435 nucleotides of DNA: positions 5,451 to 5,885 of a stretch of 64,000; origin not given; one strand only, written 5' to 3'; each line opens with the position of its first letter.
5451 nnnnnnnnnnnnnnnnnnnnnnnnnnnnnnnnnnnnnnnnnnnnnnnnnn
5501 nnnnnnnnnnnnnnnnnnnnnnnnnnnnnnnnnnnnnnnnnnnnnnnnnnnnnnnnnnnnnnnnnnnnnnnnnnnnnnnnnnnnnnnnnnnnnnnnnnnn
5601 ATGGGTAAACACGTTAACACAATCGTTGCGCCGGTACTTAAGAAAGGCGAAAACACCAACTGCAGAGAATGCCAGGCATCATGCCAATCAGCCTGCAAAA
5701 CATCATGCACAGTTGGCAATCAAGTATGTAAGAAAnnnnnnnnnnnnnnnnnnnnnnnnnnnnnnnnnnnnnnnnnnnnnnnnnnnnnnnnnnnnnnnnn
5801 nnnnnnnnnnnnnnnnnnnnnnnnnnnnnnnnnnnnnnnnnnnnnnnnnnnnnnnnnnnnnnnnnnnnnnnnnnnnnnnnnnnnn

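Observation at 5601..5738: Unannotated SCIFF-type RiPP precursor gene, apparently co-transcribed with a tRNA-Asp/Phe/Gly cluster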

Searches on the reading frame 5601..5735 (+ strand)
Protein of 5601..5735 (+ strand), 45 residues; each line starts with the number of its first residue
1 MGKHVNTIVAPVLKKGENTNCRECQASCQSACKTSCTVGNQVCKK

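Call 4: search_protein_families(library=ncbifam, proteins=[window:5601-5735:+], max_evalue=10)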
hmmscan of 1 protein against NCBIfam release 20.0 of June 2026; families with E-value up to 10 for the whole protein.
seq(45 aa): 1 family
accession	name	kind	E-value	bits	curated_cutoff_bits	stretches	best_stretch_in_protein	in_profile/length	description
TIGR03973.1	six_Cys_in_45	equivalog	6.1e-18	64.5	50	1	3-44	1-43/43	six-cysteine ranthipeptide SCIFF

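Call 5: search_protein_families(library=pfam, proteins=[window:5601-5735:+], max_evalue=10)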
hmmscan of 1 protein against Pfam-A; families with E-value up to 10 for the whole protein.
seq(45 aa): 1 family
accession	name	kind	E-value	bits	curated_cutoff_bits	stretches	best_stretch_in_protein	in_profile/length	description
PF13165.11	SCIFF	-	2e-19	69.6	27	1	3-45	1-44/44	Six-cysteine peptide SCIFF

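Call 16: find_homologous_proteins(query=window:5601-5735:+, max_evalue=0.001)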
Query seq(45 aa) (45 aa): 437 proteins with E <= 0.001 among 439 candidates; the best 120 are listed.
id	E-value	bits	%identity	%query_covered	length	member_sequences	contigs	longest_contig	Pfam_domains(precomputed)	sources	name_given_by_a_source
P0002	1.1e-20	89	93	100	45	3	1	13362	PF13165.12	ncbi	ncbi:MAG: six-cysteine ranthipeptide SCIFF [Candidatus Saccharibacteria bacterium]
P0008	1.3e-16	76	80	100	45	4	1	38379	PF13165.12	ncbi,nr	ncbi:MAG: six-cysteine peptide SCIFF [Syntrophomonadaceae bacterium]|nr:six-cysteine peptide SCIFF [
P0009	1.9e-16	76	82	100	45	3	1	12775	PF13165.12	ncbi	ncbi:MAG: six-cysteine ranthipeptide SCIFF [Chitinophagales bacterium]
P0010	1.6e-15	73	78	100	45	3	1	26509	PF13165.12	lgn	-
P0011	1.3e-14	70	83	93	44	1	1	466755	PF13165.12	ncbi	ncbi:MAG: six-cysteine ranthipeptide SCIFF [Solirubrobacterales bacterium]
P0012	2.0e-14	69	76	100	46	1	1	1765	PF13165.12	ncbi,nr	ncbi:MAG: six-cysteine peptide SCIFF [Syntrophomonadaceae bacterium]|nr:six-cysteine peptide SCIFF [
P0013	2.2e-14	69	80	96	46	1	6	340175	PF13165.12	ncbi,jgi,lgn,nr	ncbi:MAG: six-cysteine peptide SCIFF [Syntrophomonadaceae bacterium]|jgi:predicted ribosomally synth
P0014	3.7e-14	69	76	100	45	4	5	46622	PF13165.12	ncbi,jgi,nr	ncbi:MAG: six-cysteine peptide SCIFF [Syntrophomonadaceae bacterium]|nr:six-cysteine peptide SCIFF [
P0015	1.7e-13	67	76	100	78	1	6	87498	PF13165.12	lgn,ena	-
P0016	2.1e-13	66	72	100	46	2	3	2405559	PF13165.12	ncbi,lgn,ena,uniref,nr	ncbi:MAG TPA: six-cysteine peptide SCIFF [Syntrophothermus lipocalidus]|uniref:Six-cysteine peptide 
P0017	1.6e-12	64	73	96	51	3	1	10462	PF13165.12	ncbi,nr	ncbi:MAG: six-cysteine ranthipeptide SCIFF [Syntrophomonadaceae bacterium]|nr:six-cysteine ranthipep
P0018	6.6e-12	62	72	100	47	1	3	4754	PF13165.12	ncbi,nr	ncbi:MAG: six-cysteine ranthipeptide SCIFF [Syntrophomonas sp.]|nr:six-cysteine ranthipeptide SCIFF 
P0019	3.7e-11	59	74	93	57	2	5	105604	PF13165.12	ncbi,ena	-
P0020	5.1e-11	59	72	100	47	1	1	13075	PF13165.12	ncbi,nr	ncbi:MAG: six-cysteine ranthipeptide SCIFF [Syntrophomonas sp.]|nr:six-cysteine ranthipeptide SCIFF 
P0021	9.9e-11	58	67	98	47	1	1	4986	PF13165.12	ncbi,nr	ncbi:MAG: six-cysteine peptide SCIFF [Syntrophomonadaceae bacterium]|nr:six-cysteine peptide SCIFF [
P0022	1.1e-10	58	70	96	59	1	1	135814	PF13165.12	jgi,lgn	jgi:predicted ribosomally synthesized six-cysteine peptide SCIFF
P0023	1.3e-10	58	67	100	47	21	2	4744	PF13165.12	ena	-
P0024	1.5e-10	58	67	100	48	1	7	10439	PF13165.12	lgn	-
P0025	2.0e-10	57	67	96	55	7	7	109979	PF13165.12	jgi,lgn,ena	-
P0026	2.0e-10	57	70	96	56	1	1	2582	PF13165.12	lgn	-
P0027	2.4e-10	57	67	96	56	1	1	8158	PF13165.12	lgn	-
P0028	3.1e-10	57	70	96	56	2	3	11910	PF13165.12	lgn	-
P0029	3.6e-10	56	65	100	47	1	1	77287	PF13165.12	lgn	-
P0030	4.5e-10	56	68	96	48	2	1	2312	PF13165.12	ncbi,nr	ncbi:MAG: six-cysteine peptide SCIFF [Syntrophomonadaceae bacterium]|nr:six-cysteine peptide SCIFF [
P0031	5.7e-10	56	69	93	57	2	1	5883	PF13165.12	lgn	-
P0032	6.6e-10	56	64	98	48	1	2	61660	PF13165.12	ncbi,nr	ncbi:MAG: six-cysteine ranthipeptide SCIFF [Firmicutes bacterium]|nr:six-cysteine ranthipeptide SCIF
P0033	8.1e-10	55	60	96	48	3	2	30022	PF13165.12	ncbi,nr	ncbi:MAG: six-cysteine peptide SCIFF [Firmicutes bacterium]|nr:six-cysteine peptide SCIFF [Bacillota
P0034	1.0e-9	55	66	91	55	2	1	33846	PF13165.12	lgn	-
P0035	1.1e-9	55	66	96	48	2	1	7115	PF13165.12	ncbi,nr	ncbi:MAG: six-cysteine peptide SCIFF [Syntrophomonadaceae bacterium]|nr:six-cysteine peptide SCIFF [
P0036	1.2e-9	55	60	96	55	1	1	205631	PF13165.12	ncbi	-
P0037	1.2e-9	55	65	96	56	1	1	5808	PF13165.12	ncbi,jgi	-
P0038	1.3e-9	55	67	96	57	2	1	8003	PF13165.12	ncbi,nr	ncbi:MAG: six-cysteine ranthipeptide SCIFF [Christensenellaceae bacterium]|nr:six-cysteine ranthipep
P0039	1.6e-9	54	63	96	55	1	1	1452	PF13165.12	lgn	-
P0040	1.7e-9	54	64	96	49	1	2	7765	PF13165.12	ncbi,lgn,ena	-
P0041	1.9e-9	54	62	93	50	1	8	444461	PF13165.12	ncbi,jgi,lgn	ncbi:MAG: six-cysteine ranthipeptide SCIFF [Dethiobacteria bacterium]|jgi:predicted ribosomally synt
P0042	2.1e-9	54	63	96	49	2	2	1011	PF13165.12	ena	-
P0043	2.4e-9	54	70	96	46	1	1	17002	PF13165.12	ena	-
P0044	2.5e-9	54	66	96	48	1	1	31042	PF13165.12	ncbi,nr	ncbi:MAG: six-cysteine peptide SCIFF [Syntrophomonadaceae bacterium]|nr:six-cysteine peptide SCIFF [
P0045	2.7e-9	54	66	96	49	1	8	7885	PF13165.12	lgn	-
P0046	2.8e-9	54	68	96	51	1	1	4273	PF13165.12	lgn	-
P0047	3.0e-9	54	64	100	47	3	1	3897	PF13165.12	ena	-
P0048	3.2e-9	54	70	96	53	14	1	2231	PF13165.12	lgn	-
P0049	3.2e-9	53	67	93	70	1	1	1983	PF13165.12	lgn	-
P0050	3.3e-9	53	63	96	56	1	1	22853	PF13165.12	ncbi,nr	ncbi:MAG: six-cysteine ranthipeptide SCIFF [Christensenellaceae bacterium]|nr:six-cysteine ranthipep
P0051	3.4e-9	53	66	91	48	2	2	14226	PF13165.12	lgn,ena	-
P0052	3.4e-9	53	63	100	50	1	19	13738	PF13165.12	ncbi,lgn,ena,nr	ncbi:MAG: six-cysteine ranthipeptide SCIFF [Desulfotomaculaceae bacterium]|nr:six-cysteine ranthipep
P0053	3.7e-9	53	66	96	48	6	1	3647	PF13165.12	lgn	-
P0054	4.0e-9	53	66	96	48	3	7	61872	PF13165.12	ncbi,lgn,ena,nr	ncbi:MAG: six-cysteine ranthipeptide SCIFF [Selenomonadaceae bacterium]|nr:six-cysteine ranthipeptid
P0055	4.0e-9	53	67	91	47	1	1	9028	PF13165.12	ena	-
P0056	4.2e-9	53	67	100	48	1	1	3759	PF13165.12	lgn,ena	-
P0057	4.2e-9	53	64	93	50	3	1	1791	PF13165.12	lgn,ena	-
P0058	4.3e-9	53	65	100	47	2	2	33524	PF13165.12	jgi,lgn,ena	jgi:predicted ribosomally synthesized six-cysteine peptide SCIFF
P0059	4.4e-9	53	58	100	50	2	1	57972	PF13165.12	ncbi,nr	ncbi:MAG: six-cysteine peptide SCIFF [Firmicutes bacterium]|nr:six-cysteine peptide SCIFF [Bacillota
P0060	4.4e-9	53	65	100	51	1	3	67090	PF13165.12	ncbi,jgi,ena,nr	ncbi:MAG TPA: six-cysteine ranthipeptide SCIFF [Bacillota bacterium]|nr:six-cysteine ranthipeptide S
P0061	4.5e-9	53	63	96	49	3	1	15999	PF13165.12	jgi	jgi:predicted ribosomally synthesized six-cysteine peptide SCIFF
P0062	4.8e-9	53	63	96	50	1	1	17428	PF13165.12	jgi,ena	-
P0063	5.0e-9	53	66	96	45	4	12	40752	PF13165.12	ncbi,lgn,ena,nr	ncbi:MAG: six-cysteine ranthipeptide SCIFF [Selenomonadaceae bacterium]|nr:six-cysteine ranthipeptid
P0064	5.2e-9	53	65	100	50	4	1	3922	PF13165.12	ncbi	ncbi:MAG: six-cysteine ranthipeptide SCIFF [Desulfotomaculaceae bacterium]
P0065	5.3e-9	53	68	96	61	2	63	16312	PF13165.12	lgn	-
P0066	5.4e-9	53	65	93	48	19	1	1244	PF13165.12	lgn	-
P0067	5.5e-9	53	67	100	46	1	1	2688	PF13165.12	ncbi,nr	ncbi:MAG: six-cysteine ranthipeptide SCIFF [Gracilibacteraceae bacterium]|nr:six-cysteine ranthipept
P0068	5.5e-9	53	66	96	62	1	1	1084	PF13165.12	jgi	-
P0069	5.6e-9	53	65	96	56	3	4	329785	PF13165.12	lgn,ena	-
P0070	5.7e-9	53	65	100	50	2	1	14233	PF13165.12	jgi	-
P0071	5.8e-9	53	66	96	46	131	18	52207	PF13165.12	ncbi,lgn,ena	-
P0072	5.8e-9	53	60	96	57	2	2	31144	PF13165.12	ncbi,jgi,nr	ncbi:MAG TPA: six-cysteine peptide SCIFF [Clostridiales bacterium]|jgi:predicted ribosomally synthes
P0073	5.9e-9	53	61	100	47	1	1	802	PF13165.12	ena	-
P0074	6.4e-9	53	68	96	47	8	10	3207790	PF13165.12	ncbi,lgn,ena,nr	ncbi:six-cysteine ranthipeptide SCIFF [Pectinatus frisingensis]|nr:six-cysteine ranthipeptide SCIFF 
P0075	6.9e-9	52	66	96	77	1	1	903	PF13165.12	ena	-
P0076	7.0e-9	52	63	96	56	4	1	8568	PF13165.12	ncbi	-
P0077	7.3e-9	52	66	96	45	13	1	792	PF13165.12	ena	-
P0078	7.8e-9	52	67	93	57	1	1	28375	PF13165.12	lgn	-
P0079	8.5e-9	52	67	100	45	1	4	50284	PF13165.12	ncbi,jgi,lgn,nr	ncbi:MAG: six-cysteine peptide SCIFF [Ammonifex sp.]|jgi:predicted ribosomally synthesized six-cyste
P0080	8.8e-9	52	65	100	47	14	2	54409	PF13165.12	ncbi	ncbi:MAG: six-cysteine ranthipeptide SCIFF [Veillonellales bacterium]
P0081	8.9e-9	52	65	93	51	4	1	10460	PF13165.12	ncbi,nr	ncbi:MAG: six-cysteine ranthipeptide SCIFF [Oscillospiraceae bacterium]|nr:six-cysteine ranthipeptid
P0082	9.3e-9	52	65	96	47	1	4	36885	PF13165.12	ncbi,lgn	ncbi:MAG: six-cysteine ranthipeptide SCIFF [Clostridia bacterium]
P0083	9.4e-9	52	70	96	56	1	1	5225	PF13165.12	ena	-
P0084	9.4e-9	52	65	93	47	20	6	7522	PF13165.12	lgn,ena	-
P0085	9.9e-9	52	64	96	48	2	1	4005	PF13165.12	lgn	-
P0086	1.0e-8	52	60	96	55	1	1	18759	PF13165.12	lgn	-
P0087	1.0e-8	52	63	96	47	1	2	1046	PF13165.12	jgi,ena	-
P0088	1.0e-8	52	63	91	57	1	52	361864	PF13165.12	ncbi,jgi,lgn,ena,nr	ncbi:MAG: hypothetical protein BWX72_01276 [Firmicutes bacterium ADurb.Bin080]|jgi:predicted ribosom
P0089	1.0e-8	52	60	96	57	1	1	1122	PF13165.12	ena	-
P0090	1.0e-8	52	63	100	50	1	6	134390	PF13165.12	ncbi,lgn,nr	ncbi:MAG: six-cysteine peptide SCIFF [Pelotomaculum sp.]|nr:six-cysteine peptide SCIFF [Pelotomaculu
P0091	1.0e-8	52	61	100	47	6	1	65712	PF13165.12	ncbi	ncbi:MAG: six-cysteine ranthipeptide SCIFF [Bacillota bacterium]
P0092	1.1e-8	52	60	100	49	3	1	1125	PF13165.12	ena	-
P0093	1.2e-8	52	68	91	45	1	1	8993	PF13165.12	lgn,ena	-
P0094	1.2e-8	52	62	100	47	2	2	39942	PF13165.12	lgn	-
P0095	1.3e-8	52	63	93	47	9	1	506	PF13165.12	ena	-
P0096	1.3e-8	52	68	89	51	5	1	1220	PF13165.12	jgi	jgi:predicted ribosomally synthesized six-cysteine peptide SCIFF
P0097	1.4e-8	52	68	96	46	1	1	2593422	PF13165.12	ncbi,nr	ncbi:six-cysteine ranthipeptide SCIFF [Selenomonas sp. TAMA-11512]|nr:six-cysteine ranthipeptide SCI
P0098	1.4e-8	52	60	96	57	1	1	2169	PF13165.12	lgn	-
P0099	1.5e-8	51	64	96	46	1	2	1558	PF13165.12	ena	-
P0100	1.5e-8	51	64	98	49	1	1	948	PF13165.12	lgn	-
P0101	1.6e-8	51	65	100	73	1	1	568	PF13165.12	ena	-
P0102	1.7e-8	51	64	96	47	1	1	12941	PF13165.12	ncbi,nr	ncbi:MAG: six-cysteine peptide SCIFF [Clostridiaceae bacterium]|nr:six-cysteine peptide SCIFF [Clost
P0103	1.7e-8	51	65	100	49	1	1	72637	PF13165.12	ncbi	ncbi:MAG: six-cysteine ranthipeptide SCIFF [Bacillota bacterium]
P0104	1.8e-8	51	65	93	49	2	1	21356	PF13165.12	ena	-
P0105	1.9e-8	51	60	96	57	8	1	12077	PF13165.12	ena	-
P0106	2.0e-8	51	60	96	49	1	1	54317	PF13165.12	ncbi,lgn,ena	-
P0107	2.0e-8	51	64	96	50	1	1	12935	PF13165.12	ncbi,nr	ncbi:MAG: six-cysteine ranthipeptide SCIFF [Peptococcaceae bacterium]|nr:six-cysteine ranthipeptide 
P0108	2.0e-8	51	60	96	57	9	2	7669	PF13165.12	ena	-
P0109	2.0e-8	51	63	100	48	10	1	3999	PF13165.12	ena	-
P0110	2.0e-8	51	63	96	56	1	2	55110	PF13165.12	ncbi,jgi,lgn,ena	ncbi:MAG: six-cysteine ranthipeptide SCIFF [Clostridia bacterium]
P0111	2.0e-8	51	65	93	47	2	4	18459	PF13165.12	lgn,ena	-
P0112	2.0e-8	51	60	96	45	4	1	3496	PF13165.12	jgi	jgi:predicted ribosomally synthesized six-cysteine peptide SCIFF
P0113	2.1e-8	51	60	96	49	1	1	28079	PF13165.12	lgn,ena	-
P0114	2.3e-8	51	63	93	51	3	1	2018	PF13165.12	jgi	jgi:predicted ribosomally synthesized six-cysteine peptide SCIFF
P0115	2.3e-8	51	61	96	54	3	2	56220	PF13165.12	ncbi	ncbi:MAG: six-cysteine ranthipeptide SCIFF [Bacillota bacterium]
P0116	2.4e-8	51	65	96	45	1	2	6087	PF13165.12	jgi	jgi:predicted ribosomally synthesized six-cysteine peptide SCIFF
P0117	2.5e-8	51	63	93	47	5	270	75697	PF13165.12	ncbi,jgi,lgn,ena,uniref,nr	ncbi:MAG: six-cysteine ranthipeptide SCIFF [Anaerovibrio sp.]|jgi:predicted ribosomally synthesized 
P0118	2.5e-8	51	65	93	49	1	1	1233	PF13165.12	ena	-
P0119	2.5e-8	51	66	96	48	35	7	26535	PF13165.12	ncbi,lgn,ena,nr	ncbi:MAG: six-cysteine ranthipeptide SCIFF [Selenomonadaceae bacterium]|nr:six-cysteine ranthipeptid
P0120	2.5e-8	51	64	91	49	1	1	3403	PF13165.12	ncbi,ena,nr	ncbi:MAG: six-cysteine ranthipeptide SCIFF [Oscillospiraceae bacterium]|nr:six-cysteine ranthipeptid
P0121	2.5e-8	51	64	96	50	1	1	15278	PF13165.12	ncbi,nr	ncbi:MAG: six-cysteine ranthipeptide SCIFF [Peptococcaceae bacterium]|nr:six-cysteine ranthipeptide 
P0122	2.5e-8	51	64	96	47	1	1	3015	PF13165.12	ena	-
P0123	2.6e-8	51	63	91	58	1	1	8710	PF13165.12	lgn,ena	-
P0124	2.8e-8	51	63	93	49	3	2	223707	PF13165.12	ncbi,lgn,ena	ncbi:MAG: six-cysteine ranthipeptide SCIFF [Clostridia bacterium]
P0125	2.8e-8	51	65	100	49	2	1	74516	PF13165.12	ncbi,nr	ncbi:MAG TPA: six-cysteine peptide SCIFF [Desulfotomaculum sp.]|nr:six-cysteine peptide SCIFF [Desul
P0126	3.0e-8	51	64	96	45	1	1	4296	PF13165.12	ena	-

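Call 18: find_related_loci(query=A1, collection=genome_contigs, flank=10000)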
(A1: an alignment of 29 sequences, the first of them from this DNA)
Query A1 (45 aa) in genome_contigs; peptide patterns used: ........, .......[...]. (x = any residue, [..] = any of these).
600 stretches matched a pattern (row limit reached: there are more); 596 encode a relative of the query (tblastn E <= 1e-3); the best 80 are kept; 80 distinct loci.
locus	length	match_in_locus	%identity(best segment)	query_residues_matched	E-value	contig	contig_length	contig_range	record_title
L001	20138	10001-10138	65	1-45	3e-15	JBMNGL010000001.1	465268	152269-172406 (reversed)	MAG: Syntrophomonadaceae bacterium isolate SBF912LR0HQ0188 contig_11423, whole genome shotgun sequence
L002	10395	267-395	70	3-44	1e-14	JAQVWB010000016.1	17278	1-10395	MAG: Syntrophomonadaceae bacterium isolate STF1_93 NODE_8592_length_17278_cov_3.104076_Sandtown_F1, whole genome shotgun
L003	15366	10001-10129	70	3-45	1e-14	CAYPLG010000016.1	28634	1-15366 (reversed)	MAG TPA_asm: uncultured Oscillospiraceae bacterium isolate SRP192927_co4_343 genome assembly, contig: NODE_2759_length_2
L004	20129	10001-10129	63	3-45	4e-14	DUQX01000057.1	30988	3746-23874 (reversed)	MAG TPA_asm: Bacillota bacterium isolate AS08sgBPME_442 112658_AS08, whole genome shotgun sequence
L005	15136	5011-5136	69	3-44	8e-14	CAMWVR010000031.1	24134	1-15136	MAG TPA_asm: uncultured Clostridia bacterium isolate SRR14411288_bin.13_metawrap_v1.3_MAG genome assembly, contig: NODE.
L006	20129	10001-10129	70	3-45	1e-13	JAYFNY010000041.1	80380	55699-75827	MAG: Eubacteriales bacterium isolate 5C_59 c_5C_000000144151, whole genome shotgun sequence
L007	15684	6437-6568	66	3-45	1e-13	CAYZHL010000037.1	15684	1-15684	MAG TPA_asm: uncultured Clostridia bacterium isolate SRP239243_co1_314 genome assembly, contig: NODE_6245_length_15684_c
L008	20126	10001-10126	69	3-44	1e-13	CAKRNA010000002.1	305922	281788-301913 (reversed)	MAG: uncultured Clostridia bacterium isolate REFINED_METABAT215_TOP10_CONTIGS_1500_ASSEMBLY_K77_MERGED__Hadza_PheChl_Fib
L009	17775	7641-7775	60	1-44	2e-13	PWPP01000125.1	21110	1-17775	MAG: Syntrophomonas sp. isolate CSSed10_428R1 CS-Sed10-C4383, whole genome shotgun sequence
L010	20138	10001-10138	63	1-45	3e-13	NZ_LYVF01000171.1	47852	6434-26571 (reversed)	Desulfotomaculum copahuensis strain LMa1 LMA27_trimmed_contig_48, whole genome shotgun sequence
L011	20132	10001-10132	68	3-45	7e-13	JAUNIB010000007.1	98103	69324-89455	MAG: Selenomonadaceae bacterium isolate S28M_St_metabat_123 NODE_114_length_98103_cov_27.017512, whole genome shotgun se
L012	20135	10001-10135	69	1-44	7e-13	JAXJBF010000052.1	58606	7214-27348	MAG: Peptococcaceae bacterium isolate DOME_MAG_11354 11354_W0105_k141_75539, whole genome shotgun sequence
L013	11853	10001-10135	69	1-44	7e-13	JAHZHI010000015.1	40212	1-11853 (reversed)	MAG: Peptococcaceae bacterium isolate HRGM_Genome_3247 HRGM_Genome_3247_15, whole genome shotgun sequence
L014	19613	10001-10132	66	3-45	8e-13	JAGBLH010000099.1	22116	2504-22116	MAG: Selenomonas sp. isolate RGIG9219 Water_deer_Rumen-2__c142576, whole genome shotgun sequence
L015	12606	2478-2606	63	3-45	1e-12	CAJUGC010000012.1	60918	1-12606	MAG TPA_asm: uncultured Christensenella sp. isolate MGBC137892 genome assembly, contig: MGBC137892.12, whole genome shot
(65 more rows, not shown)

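Call 20: find_encoding_contigs(protein=P0002, flank=10000, max_places=4)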
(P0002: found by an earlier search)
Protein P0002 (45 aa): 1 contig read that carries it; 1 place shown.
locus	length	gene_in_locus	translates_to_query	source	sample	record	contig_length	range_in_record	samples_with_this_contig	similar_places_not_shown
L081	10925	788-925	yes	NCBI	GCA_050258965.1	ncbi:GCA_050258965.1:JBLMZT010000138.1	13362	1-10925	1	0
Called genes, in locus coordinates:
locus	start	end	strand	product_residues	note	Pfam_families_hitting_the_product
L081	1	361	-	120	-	?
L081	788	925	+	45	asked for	PF13165:SCIFF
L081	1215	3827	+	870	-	PF18947:HAMP_2 (faint), PF00015:MCPsignal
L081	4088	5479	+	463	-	PF04055:Radical_SAM, PF13353:Fer4_12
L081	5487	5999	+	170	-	PF02417:Chromate_transp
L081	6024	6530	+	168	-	PF02417:Chromate_transp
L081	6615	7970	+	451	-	PF01476:LysM, PF07501:G5, PF01551:Peptidase_M23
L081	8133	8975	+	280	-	PF13485:Peptidase_MA_2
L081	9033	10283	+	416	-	PF00275:EPSP_synthase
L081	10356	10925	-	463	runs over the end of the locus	PF08448:PAS_4 (faint), PF13188:PAS_8 (faint), PF13426:PAS_9 (faint), PF24820:Diguanyl_cycl_sensor (faint), PF00989:PAS (weak), PF02518:HATPase_c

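Call 21: find_encoding_contigs(protein=P0009, flank=10000, max_places=4)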
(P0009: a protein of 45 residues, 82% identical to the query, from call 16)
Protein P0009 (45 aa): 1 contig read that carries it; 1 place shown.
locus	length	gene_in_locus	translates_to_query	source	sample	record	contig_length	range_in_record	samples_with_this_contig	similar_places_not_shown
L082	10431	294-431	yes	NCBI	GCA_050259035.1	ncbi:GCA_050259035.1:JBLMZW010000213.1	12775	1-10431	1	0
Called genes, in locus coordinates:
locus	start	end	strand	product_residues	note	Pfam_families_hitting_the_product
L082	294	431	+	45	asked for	PF13165:SCIFF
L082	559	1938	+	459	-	PF04055:Radical_SAM, PF13353:Fer4_12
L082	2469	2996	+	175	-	PF02417:Chromate_transp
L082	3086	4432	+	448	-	PF01476:LysM, PF07501:G5, PF01551:Peptidase_M23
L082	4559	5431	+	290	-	PF13485:Peptidase_MA_2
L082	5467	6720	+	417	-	PF00275:EPSP_synthase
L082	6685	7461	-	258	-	PF02518:HATPase_c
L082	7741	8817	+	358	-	PF00089:Trypsin, PF13365:Trypsin_2, PF13180:PDZ_2, PF17820:PDZ_6 (weak)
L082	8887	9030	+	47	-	-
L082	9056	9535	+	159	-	PF02590:SPOUT_MTase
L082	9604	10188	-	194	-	PF02525:Flavodoxin_2, PF03358:FMN_red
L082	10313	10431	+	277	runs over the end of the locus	PF13560:HTH_31, PF17765:MLTR_LBD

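Call 22: find_encoding_contigs(protein=P0008, flank=10000, max_places=4)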
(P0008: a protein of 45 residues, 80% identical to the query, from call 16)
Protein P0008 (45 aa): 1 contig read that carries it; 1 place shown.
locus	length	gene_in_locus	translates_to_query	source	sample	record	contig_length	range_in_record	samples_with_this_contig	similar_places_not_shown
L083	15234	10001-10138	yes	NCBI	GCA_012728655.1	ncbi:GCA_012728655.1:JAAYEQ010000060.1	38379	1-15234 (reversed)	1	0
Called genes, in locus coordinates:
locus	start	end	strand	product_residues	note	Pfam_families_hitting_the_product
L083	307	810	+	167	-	PF06902:Fer4_19, PF09360:zf-CDGSH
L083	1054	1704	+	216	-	PF02674:Colicin_V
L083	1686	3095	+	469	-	PF02127:Peptidase_M18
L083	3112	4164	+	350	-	-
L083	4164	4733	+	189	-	PF01206:TusA, PF02635:DsrE (weak)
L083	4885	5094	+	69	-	PF06107:DUF951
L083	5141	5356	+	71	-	-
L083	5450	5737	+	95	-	PF01250:Ribosomal_S6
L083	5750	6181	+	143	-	PF00436:SSB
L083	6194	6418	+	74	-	PF01084:Ribosomal_S18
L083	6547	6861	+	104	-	PF12643:MazG-like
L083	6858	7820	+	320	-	PF09991:DUF2232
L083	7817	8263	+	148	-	PF01281:Ribosomal_L9_N, PF03948:Ribosomal_L9_C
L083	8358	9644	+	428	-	PF00709:Adenylsucc_synt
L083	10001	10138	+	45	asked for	PF13165:SCIFF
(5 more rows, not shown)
